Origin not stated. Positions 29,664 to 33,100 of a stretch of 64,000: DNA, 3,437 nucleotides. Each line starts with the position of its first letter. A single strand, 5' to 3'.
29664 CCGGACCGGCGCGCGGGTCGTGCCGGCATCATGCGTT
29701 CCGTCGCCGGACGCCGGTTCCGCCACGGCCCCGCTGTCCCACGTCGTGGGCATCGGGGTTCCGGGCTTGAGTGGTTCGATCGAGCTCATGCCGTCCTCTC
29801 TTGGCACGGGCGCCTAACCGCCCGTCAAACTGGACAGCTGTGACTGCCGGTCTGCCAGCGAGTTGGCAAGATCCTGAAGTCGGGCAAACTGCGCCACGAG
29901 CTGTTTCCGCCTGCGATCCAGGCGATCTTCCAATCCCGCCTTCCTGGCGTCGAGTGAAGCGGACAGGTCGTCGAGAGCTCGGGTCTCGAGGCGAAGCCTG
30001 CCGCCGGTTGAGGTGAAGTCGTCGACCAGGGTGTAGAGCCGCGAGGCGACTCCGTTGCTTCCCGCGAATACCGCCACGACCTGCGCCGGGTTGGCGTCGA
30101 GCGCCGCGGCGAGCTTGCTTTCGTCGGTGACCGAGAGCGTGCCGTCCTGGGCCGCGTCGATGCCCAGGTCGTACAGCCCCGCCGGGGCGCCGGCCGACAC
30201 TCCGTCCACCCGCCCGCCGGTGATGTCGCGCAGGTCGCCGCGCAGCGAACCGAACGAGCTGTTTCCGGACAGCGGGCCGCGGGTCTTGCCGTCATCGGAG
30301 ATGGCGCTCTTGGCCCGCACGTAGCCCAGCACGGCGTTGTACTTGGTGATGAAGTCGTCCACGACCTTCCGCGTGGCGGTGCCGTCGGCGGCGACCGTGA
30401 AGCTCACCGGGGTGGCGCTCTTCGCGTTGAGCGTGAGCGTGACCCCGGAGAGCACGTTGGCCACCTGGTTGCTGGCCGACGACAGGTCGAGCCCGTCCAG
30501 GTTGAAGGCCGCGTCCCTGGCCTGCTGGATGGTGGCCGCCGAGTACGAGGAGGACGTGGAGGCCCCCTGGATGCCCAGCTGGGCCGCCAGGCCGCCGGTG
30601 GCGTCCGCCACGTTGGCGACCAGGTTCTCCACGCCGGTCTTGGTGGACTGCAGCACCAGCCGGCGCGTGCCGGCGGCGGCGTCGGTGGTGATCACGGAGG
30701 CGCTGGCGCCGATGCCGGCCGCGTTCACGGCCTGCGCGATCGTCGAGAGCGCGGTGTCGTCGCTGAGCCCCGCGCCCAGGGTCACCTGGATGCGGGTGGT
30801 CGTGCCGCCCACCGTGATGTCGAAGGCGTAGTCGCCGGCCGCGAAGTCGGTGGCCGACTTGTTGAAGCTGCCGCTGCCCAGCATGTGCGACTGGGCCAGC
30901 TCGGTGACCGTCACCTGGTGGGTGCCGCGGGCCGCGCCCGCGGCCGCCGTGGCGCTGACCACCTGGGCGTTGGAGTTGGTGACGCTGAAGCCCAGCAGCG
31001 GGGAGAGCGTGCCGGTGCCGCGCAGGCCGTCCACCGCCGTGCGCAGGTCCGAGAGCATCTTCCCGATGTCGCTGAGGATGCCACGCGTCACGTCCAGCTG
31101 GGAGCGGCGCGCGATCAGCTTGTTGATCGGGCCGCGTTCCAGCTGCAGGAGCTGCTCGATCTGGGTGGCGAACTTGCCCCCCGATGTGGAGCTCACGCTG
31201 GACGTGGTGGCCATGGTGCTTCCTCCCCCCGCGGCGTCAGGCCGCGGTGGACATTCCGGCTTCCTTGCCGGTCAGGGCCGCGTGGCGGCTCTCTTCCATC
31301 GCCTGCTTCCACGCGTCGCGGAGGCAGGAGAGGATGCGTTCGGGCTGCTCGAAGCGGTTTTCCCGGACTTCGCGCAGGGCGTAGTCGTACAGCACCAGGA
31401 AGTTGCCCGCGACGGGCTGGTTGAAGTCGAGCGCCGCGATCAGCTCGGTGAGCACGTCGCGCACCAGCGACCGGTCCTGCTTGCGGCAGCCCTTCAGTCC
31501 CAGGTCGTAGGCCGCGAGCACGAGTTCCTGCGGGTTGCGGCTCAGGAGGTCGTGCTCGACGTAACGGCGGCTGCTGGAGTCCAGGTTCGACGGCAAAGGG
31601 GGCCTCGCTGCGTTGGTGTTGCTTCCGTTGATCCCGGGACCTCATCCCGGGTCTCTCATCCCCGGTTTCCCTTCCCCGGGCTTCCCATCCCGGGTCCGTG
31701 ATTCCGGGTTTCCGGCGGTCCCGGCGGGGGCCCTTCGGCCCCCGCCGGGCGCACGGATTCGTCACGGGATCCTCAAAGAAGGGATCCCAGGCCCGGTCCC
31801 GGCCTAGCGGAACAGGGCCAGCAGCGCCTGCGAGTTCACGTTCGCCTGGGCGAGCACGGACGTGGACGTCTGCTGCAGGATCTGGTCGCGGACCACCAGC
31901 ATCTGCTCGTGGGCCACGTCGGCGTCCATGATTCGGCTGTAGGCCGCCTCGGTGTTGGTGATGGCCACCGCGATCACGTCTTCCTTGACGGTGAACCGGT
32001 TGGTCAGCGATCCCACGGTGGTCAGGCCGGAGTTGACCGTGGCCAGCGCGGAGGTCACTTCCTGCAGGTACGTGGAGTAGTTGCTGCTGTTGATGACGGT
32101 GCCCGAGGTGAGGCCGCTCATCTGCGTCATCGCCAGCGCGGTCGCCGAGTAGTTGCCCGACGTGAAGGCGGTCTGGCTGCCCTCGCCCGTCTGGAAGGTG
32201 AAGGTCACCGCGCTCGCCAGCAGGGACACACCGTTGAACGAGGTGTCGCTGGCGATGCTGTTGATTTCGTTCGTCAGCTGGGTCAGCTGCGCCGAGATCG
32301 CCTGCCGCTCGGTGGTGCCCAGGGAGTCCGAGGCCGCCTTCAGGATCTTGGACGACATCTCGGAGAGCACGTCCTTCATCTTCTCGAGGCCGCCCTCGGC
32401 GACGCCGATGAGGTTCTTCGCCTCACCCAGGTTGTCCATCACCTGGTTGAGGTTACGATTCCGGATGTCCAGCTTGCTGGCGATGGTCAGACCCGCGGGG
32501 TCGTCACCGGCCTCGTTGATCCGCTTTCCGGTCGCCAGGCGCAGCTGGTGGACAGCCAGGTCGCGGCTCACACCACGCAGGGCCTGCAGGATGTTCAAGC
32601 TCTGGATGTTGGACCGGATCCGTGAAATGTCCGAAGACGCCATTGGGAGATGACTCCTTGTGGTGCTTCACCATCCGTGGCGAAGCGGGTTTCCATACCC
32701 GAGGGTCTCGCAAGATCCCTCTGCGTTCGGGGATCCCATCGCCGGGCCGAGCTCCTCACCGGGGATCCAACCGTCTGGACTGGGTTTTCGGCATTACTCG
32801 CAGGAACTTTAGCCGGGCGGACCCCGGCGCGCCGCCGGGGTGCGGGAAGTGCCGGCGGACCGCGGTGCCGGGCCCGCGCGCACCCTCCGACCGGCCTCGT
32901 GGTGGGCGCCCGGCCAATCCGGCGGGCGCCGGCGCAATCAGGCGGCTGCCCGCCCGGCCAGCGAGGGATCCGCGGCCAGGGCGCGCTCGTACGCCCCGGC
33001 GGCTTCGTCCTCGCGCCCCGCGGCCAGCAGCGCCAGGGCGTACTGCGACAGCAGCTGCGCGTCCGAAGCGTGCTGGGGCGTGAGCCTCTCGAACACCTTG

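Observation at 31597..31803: Seven tandem CCCGGG-core repeats between fliC and fliS: candidate CsrA-binding or attenuator array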

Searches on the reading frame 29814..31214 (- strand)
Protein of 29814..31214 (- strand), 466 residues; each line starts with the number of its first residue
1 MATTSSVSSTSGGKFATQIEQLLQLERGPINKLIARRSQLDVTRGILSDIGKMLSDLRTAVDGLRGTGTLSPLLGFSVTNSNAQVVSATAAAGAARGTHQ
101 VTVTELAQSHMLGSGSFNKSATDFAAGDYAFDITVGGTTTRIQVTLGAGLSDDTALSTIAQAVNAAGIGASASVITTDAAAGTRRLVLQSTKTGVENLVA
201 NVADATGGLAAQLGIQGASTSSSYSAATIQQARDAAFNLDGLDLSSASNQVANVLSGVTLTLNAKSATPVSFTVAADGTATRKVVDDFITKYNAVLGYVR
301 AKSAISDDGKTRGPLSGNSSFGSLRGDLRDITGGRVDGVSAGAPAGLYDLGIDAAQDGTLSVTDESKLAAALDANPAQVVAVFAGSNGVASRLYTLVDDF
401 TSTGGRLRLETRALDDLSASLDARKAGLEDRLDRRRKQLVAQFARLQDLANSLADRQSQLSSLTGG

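Call 5: search_protein_families(library=pfam, proteins=[window:29814-31214:-], max_evalue=0.01)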
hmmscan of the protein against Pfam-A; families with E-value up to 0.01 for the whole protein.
window:29814-31214:- (466 aa): 3 families
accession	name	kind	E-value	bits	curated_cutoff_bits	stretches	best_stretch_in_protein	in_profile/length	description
PF07195.17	FliD_C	-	5.7e-41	140.9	25.4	1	232-453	1-234/236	Flagellar hook-associated protein 2 C-terminus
PF02465.23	FliD_N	-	6.5e-16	59.2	24.8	1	12-110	2-97/97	Flagellar hook-associated protein 2 N-terminus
PF22190.2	TTHA0829-like_ACT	-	0.006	17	27.4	1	155-205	15-62/70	TTHA0829-like ACT domain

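Call 11: find_related_loci(query=window:29814-31214:-, collection=genome_contigs, flank=5000)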
Query window:29814-31214:- (466 aa) in genome_contigs; peptide patterns used: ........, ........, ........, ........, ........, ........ (x = any residue, [..] = any of these).
375 stretches matched a pattern; 3 encode a relative of the query (tblastn E <= 1e-3); 3 distinct loci.
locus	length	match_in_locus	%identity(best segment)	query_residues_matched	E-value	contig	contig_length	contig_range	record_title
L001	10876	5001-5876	33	166-464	3e-27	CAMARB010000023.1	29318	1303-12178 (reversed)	MAG: Chthoniobacter flavus isolate MaE-09apr19-178 genome assembly, contig: MaE-09apr19-C1567, whole genome shotgun sequ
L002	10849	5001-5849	31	175-464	6e-23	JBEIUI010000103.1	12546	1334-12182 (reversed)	MAG: Verrucomicrobiia bacterium isolate Sample-110-S81-bin-159 Sample_110_S81-bin_159-k141_534391, whole genome shotgun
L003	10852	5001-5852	28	155-447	9e-18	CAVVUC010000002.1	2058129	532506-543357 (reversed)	MAG: uncultured Verrucomicrobiae bacterium isolate MFD02979.bin.2.162 genome assembly, contig: contig_30773, whole genom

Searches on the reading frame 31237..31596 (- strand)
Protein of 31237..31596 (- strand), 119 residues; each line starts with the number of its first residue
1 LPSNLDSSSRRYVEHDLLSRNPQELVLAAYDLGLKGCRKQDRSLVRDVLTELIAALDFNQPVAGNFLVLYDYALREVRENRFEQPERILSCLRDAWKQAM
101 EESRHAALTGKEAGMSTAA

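Call 5: search_protein_families(library=pfam, proteins=[window:31237-31596:-], max_evalue=0.01)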
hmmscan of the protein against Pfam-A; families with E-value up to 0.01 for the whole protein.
window:31237-31596:- (119 aa): 1 family
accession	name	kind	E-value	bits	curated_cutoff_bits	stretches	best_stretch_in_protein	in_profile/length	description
PF02561.19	FliS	-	1.8e-07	31.9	26.7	1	45-100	51-115/115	Flagellar protein FliS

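Call 13: find_encoding_contigs(protein=window:31237-31596:-, flank=6000, max_places=10)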
Protein window:31237-31596:- (119 aa): 1 contig read that carries it; 1 place shown.
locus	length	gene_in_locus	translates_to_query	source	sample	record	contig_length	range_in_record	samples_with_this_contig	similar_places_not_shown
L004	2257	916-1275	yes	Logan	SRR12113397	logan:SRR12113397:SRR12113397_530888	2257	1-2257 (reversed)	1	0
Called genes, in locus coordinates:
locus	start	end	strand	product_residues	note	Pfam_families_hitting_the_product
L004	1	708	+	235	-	?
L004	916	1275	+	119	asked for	PF02561:FliS (faint)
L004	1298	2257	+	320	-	?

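Call 16: find_homologous_proteins(query=window:31237-31596:-, max_evalue=0.001)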
Query window:31237-31596:- (119 aa): 18 proteins with E <= 0.001 among 52 candidates.
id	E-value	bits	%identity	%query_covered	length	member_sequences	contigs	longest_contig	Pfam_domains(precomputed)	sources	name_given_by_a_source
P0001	2.5e-71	255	100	100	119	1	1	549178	PF02561.20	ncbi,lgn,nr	ncbi:MAG: flagellar protein FliS [Candidatus Eisenbacteria bacterium]|nr:flagellar protein FliS [Can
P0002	1.2e-54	201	79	100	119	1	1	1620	PF02561.20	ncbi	-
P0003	1.3e-53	198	86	87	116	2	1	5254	PF02561.20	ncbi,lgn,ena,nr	ncbi:MAG TPA: hypothetical protein VMS93_09565 [Candidatus Saccharimonadales bacterium]|nr:hypotheti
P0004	1.1e-52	195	76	100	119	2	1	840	PF02561.20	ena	-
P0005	6.1e-50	186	74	100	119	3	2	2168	PF02561.20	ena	-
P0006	1.8e-49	184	72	100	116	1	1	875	PF02561.20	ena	-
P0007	2.2e-48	181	75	97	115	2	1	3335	PF02561.20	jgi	jgi:flagellin-specific chaperone FliS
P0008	3.6e-42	161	77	79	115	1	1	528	PF02561.20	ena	-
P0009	9.8e-42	159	72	79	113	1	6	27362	PF02561.20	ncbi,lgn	-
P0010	1.5e-41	159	65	95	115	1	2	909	PF02561.20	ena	-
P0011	7.9e-41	156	71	78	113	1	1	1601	PF02561.20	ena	-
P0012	1.6e-40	155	74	84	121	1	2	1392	PF02561.20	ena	-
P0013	1.9e-40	155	70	79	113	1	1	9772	PF02561.20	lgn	-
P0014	4.0e-40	154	65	93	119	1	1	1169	PF02561.20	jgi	jgi:flagellin-specific chaperone FliS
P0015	1.3e-39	152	67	85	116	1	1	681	PF02561.20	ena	-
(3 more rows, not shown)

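Call 17: find_encoding_contigs(protein=P0003, flank=4000, max_places=3)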
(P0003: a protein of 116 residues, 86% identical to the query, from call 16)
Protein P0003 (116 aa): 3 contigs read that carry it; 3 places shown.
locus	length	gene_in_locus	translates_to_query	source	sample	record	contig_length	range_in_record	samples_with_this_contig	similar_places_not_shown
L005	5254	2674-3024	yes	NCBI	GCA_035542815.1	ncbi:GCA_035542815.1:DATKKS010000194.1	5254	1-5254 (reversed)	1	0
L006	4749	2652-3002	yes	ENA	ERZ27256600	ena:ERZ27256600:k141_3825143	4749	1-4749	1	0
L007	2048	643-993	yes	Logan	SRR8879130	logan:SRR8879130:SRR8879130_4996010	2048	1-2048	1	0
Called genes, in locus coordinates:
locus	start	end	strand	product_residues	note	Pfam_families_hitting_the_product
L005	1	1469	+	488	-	PF00535:Glycos_transf_2, PF13432:TPR_16, PF14559:TPR_19 (weak), PF13424:TPR_12, PF13414:TPR_11 (weak), PF13432:TPR_16 (weak), PF00515:TPR_1, PF07719:TPR_2 (weak), +9 more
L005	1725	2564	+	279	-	PF00669:Flagellin_N, PF00700:Flagellin_C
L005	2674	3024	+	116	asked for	PF02561:FliS (weak)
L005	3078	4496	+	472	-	PF02465:FliD_N, PF07195:FliD_C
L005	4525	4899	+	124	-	PF03646:FlaG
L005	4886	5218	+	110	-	-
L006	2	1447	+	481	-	?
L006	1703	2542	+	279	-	PF00669:Flagellin_N, PF00700:Flagellin_C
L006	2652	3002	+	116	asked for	PF02561:FliS (weak)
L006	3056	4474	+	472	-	PF02465:FliD_N, PF07195:FliD_C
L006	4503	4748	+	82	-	?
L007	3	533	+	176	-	?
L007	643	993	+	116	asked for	PF02561:FliS (weak)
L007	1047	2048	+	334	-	?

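Call 18: find_encoding_contigs(protein=P0009, flank=4000, max_places=4)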
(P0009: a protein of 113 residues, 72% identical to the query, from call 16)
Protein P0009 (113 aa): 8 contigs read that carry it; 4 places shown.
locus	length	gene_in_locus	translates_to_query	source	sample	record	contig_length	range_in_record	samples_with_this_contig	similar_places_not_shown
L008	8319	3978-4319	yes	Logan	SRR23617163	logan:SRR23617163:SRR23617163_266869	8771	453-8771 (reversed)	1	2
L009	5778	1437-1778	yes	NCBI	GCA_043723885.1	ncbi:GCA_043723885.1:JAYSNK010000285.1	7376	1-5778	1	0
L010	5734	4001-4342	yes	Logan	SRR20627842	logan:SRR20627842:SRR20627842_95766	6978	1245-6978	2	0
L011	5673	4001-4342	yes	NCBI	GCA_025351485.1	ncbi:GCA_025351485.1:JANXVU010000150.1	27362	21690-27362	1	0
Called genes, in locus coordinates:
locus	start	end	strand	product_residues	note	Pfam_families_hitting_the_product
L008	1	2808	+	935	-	?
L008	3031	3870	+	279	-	PF00669:Flagellin_N, PF00700:Flagellin_C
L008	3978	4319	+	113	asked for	PF02561:FliS (faint)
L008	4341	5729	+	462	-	PF02465:FliD_N, PF07195:FliD_C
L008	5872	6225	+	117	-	PF03646:FlaG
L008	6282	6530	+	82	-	-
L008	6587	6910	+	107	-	PF04316:FlgM (weak)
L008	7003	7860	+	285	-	PF08668:HDOD, PF01966:HD (weak)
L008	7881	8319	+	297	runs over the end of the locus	?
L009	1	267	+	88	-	?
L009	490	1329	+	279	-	PF00669:Flagellin_N, PF00700:Flagellin_C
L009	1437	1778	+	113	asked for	PF02561:FliS (faint)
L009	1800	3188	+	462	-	PF02465:FliD_N, PF07195:FliD_C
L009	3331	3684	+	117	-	PF03646:FlaG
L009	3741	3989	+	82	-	-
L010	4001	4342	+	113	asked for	PF02561:FliS (faint)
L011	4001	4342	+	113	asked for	PF02561:FliS (faint)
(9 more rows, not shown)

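Call 19: find_encoding_contigs(protein=P0013, flank=4000, max_places=3)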
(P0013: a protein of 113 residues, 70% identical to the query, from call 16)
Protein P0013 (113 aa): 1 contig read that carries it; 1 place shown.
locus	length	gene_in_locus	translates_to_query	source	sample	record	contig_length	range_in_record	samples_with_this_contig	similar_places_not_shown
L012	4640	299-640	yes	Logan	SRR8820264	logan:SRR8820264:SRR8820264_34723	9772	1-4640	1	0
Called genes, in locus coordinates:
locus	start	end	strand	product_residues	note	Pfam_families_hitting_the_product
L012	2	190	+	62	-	?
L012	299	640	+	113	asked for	PF02561:FliS (faint)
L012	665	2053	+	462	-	PF02465:FliD_N, PF07195:FliD_C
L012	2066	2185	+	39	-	-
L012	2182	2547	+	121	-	PF03646:FlaG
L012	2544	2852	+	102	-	-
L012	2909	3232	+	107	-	-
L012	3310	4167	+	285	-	PF08668:HDOD, PF01966:HD (weak)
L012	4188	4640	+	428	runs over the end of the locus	PF01590:GAF, PF13185:GAF_2, PF13492:GAF_3 (weak), PF07228:SpoIIE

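Call 20: find_encoding_contigs(protein=P0007, flank=4000, max_places=3)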
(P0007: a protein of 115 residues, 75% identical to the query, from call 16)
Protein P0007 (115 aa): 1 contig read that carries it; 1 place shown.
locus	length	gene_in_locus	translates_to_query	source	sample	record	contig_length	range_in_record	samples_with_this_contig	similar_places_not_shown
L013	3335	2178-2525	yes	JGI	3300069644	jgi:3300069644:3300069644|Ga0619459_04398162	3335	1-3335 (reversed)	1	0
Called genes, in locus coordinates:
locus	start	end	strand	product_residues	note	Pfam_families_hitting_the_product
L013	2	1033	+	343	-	?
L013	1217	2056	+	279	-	PF00669:Flagellin_N, PF00700:Flagellin_C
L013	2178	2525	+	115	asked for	PF02561:FliS (weak)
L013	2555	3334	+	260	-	?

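Call 22: find_encoding_contigs(protein=P0002, flank=3000, max_places=3)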
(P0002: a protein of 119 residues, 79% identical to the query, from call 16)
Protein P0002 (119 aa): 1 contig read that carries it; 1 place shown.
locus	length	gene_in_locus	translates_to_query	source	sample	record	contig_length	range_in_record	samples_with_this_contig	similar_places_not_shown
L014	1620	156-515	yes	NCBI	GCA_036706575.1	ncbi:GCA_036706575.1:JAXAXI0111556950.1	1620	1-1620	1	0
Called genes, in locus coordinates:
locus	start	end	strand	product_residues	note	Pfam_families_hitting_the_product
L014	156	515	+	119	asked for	PF02561:FliS (faint)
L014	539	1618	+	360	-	?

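Call 23: find_encoding_contigs(protein=P0005, flank=3000, max_places=3)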
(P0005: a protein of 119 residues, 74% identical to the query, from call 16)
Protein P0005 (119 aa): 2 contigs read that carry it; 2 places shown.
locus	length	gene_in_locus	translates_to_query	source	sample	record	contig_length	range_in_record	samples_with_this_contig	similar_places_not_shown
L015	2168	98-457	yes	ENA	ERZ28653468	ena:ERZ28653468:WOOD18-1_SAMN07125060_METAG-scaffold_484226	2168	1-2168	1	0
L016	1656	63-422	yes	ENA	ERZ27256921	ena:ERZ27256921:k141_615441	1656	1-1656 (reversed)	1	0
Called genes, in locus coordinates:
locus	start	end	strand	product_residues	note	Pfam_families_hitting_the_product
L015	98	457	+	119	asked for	PF02561:FliS (faint)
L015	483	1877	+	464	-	PF02465:FliD_N, PF07195:FliD_C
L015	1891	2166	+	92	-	?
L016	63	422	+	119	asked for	PF02561:FliS (faint)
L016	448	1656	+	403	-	?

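Call 24: find_encoding_contigs(protein=P0004, flank=3000, max_places=3)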
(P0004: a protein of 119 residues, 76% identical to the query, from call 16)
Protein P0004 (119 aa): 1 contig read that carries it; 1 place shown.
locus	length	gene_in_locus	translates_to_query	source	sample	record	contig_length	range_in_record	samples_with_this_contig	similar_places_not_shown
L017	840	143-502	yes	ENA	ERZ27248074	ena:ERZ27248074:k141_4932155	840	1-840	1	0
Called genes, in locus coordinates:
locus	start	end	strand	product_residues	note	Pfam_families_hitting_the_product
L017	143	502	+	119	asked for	PF02561:FliS (faint)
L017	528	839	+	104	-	?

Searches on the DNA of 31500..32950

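Call 52: search_rna_families(source=window, start=31500, end=32950, threshold=evalue, max_evalue=10)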
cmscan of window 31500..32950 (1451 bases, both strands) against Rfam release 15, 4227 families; matches with E-value up to 10: 2.
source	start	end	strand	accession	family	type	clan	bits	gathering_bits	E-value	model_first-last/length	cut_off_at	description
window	31761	31872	+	RF02809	RsmW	Gene; sRNA;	CL00106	18.6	52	2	1-124/124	no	RsmW RNA family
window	32095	32137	+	RF01059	mir-598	Gene; miRNA;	-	15.7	69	6.9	1-80/80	no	mir-598 microRNA precursor family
